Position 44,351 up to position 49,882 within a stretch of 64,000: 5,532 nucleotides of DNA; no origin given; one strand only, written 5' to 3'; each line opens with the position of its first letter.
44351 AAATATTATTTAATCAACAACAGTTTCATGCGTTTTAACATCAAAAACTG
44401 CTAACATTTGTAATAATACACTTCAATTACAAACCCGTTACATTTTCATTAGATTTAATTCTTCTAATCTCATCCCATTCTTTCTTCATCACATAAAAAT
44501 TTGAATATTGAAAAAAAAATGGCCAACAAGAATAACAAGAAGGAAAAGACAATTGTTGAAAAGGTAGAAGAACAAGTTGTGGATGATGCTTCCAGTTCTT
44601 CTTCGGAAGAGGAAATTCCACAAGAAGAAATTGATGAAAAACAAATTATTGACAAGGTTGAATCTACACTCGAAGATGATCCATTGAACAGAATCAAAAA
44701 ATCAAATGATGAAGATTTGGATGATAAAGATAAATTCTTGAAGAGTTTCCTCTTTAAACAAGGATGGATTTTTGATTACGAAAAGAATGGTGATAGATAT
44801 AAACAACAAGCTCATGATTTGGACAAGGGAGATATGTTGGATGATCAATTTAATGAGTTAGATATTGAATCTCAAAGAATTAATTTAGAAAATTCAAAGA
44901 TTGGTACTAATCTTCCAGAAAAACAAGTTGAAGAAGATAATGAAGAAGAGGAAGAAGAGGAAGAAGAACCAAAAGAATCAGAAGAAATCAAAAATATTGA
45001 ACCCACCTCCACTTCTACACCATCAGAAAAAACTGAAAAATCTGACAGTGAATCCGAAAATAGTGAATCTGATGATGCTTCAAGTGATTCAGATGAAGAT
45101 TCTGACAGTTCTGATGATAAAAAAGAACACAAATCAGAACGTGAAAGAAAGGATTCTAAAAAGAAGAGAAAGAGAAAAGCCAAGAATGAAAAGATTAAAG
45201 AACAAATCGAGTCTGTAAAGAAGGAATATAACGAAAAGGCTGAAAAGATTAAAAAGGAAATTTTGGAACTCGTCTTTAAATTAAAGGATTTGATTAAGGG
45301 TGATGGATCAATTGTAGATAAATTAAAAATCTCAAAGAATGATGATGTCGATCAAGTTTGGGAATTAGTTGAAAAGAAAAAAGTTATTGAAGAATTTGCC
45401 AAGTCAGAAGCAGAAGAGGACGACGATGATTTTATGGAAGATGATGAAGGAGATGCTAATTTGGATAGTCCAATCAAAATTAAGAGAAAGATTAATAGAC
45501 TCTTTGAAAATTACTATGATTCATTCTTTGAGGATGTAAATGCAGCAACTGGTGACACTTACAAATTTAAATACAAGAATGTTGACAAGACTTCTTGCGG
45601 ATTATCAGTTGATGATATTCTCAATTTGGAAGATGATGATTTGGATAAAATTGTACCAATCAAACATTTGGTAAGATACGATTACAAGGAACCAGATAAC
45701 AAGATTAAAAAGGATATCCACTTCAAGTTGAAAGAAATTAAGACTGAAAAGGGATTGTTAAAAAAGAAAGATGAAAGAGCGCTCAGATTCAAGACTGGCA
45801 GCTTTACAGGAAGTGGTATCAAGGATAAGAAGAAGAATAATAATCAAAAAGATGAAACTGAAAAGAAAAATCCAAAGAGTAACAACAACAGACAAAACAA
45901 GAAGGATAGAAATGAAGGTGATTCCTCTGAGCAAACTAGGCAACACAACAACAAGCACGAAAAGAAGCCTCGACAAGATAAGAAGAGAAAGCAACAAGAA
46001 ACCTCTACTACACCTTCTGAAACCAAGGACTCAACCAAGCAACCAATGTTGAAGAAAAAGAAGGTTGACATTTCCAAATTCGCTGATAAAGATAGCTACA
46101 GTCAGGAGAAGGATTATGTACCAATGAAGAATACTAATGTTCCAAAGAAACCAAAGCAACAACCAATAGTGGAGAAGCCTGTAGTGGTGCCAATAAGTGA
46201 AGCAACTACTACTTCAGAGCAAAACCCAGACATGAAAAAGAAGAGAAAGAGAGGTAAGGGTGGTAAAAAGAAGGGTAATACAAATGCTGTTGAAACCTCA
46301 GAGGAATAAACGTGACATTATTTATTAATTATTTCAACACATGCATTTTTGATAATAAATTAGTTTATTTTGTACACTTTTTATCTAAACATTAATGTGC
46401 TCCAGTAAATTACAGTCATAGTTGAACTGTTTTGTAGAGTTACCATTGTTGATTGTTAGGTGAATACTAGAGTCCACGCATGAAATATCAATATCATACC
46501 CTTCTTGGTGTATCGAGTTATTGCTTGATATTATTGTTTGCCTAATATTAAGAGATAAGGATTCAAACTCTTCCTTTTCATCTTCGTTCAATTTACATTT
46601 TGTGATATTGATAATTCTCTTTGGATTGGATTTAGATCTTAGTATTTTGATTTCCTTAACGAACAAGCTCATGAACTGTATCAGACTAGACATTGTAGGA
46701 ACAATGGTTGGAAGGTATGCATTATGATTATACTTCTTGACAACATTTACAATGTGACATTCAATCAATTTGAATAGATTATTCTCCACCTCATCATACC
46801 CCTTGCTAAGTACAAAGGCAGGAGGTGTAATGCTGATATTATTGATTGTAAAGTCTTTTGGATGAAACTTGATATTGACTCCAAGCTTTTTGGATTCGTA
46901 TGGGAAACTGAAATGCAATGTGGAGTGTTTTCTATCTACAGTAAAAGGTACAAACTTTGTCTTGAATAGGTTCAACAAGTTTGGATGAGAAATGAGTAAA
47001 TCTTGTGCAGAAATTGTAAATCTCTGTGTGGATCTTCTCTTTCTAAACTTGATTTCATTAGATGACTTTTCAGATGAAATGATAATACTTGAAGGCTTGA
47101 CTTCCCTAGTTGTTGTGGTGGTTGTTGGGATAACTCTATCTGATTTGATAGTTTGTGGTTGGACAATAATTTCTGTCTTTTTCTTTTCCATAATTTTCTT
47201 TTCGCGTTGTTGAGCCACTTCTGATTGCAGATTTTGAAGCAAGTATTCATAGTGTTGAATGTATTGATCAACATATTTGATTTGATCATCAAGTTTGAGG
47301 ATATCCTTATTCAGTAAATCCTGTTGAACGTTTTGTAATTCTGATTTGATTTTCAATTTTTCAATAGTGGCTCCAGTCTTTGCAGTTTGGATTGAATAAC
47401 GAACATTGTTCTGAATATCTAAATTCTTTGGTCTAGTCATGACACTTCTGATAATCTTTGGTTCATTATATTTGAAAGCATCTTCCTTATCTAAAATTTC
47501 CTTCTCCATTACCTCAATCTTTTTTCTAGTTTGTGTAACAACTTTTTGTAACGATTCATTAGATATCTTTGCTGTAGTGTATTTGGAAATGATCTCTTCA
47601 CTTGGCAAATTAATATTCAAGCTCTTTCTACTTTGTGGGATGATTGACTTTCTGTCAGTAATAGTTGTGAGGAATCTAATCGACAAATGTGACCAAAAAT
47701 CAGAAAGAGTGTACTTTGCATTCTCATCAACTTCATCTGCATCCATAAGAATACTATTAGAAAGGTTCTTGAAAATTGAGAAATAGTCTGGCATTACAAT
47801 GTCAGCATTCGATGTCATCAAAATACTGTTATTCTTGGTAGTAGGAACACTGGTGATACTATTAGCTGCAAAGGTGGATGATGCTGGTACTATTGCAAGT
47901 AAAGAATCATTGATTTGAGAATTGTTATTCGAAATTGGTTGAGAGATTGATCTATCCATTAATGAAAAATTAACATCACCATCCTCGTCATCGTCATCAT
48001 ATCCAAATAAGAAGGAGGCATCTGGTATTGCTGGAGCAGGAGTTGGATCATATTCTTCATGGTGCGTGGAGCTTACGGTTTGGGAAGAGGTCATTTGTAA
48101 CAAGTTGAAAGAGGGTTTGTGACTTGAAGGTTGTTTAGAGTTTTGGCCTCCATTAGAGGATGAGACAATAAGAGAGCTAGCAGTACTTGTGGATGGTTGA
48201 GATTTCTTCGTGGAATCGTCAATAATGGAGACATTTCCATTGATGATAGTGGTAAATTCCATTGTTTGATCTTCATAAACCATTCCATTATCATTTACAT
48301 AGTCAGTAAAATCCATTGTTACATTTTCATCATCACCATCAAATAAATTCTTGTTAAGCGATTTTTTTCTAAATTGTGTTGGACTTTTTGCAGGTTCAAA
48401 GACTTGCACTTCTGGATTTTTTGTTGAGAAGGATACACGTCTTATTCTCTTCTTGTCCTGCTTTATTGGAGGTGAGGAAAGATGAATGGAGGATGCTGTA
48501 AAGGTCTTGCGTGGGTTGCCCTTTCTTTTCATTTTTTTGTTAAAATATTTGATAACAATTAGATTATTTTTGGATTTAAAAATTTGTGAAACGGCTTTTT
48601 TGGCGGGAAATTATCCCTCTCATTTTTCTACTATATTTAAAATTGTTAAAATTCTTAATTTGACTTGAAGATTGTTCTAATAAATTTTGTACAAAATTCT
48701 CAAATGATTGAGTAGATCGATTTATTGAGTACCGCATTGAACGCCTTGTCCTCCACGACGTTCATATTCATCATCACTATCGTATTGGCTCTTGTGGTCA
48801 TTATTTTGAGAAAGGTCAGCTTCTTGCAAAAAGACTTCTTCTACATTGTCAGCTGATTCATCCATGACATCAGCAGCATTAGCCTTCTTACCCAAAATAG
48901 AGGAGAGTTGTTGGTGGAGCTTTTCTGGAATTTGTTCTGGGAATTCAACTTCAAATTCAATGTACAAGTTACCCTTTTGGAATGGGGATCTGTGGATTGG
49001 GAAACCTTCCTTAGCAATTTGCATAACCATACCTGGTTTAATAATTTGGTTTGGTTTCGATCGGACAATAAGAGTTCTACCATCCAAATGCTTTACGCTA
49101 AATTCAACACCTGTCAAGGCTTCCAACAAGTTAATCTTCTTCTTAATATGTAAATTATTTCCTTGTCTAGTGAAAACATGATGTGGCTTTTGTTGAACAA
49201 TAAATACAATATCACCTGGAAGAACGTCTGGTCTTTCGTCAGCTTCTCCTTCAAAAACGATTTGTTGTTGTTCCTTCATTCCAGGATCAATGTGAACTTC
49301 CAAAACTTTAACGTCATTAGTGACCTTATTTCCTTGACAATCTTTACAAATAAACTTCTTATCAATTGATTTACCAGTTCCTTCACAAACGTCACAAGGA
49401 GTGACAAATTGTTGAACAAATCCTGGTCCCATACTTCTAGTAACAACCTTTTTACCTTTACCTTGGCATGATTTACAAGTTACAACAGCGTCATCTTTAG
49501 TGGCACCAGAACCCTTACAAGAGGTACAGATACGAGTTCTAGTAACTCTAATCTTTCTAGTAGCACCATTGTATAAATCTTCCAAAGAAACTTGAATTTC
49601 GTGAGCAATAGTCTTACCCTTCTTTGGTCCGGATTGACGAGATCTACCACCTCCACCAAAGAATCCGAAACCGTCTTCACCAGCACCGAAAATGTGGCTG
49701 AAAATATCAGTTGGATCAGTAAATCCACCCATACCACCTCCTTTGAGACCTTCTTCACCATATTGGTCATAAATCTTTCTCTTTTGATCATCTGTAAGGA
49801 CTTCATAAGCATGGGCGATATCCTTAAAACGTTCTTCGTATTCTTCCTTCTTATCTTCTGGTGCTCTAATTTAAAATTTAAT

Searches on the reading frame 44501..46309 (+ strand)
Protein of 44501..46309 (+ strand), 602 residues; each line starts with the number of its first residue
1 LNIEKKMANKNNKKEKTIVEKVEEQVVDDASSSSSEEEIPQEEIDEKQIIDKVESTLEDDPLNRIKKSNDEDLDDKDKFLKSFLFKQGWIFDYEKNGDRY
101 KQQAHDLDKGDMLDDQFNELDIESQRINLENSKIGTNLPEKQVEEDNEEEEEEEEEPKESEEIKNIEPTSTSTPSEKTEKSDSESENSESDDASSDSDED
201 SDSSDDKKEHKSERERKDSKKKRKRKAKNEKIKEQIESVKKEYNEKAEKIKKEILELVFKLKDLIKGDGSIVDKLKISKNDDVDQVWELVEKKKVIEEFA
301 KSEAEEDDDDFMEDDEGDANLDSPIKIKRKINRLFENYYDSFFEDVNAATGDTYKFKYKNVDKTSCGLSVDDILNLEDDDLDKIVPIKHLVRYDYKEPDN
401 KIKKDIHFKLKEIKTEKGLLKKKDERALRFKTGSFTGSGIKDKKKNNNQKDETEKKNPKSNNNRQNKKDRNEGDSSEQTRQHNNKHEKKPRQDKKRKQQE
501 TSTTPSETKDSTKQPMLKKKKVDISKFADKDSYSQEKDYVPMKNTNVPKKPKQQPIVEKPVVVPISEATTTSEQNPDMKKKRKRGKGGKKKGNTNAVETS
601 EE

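Call 17: search_protein_families(library=pfam, proteins=[window:44501-46309:+], max_evalue=0.0001)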
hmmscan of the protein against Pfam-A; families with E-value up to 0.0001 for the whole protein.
window:44501-46309:+ (602 aa): 1 family
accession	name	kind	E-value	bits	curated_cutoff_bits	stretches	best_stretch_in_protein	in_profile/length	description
PF12936.12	Kri1_C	-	5.5e-17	62.2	25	1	329-414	1-84/89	KRI1-like family C-terminal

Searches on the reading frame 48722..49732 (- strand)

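Call 17: search_protein_families(library=pfam, proteins=[window:48722-49732:-], max_evalue=0.0001)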
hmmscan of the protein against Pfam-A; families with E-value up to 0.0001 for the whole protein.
window:48722-49732:- (336 aa): 2 families
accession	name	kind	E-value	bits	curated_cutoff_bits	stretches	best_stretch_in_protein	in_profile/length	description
PF01556.23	DnaJ_C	-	2.2e-39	135.4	26.6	1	42-265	1-152/152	DnaJ C terminal domain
PF00684.25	DnaJ_CXXCXGXG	-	1.7e-14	54.2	32.7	1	69-136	1-65/65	DnaJ central domain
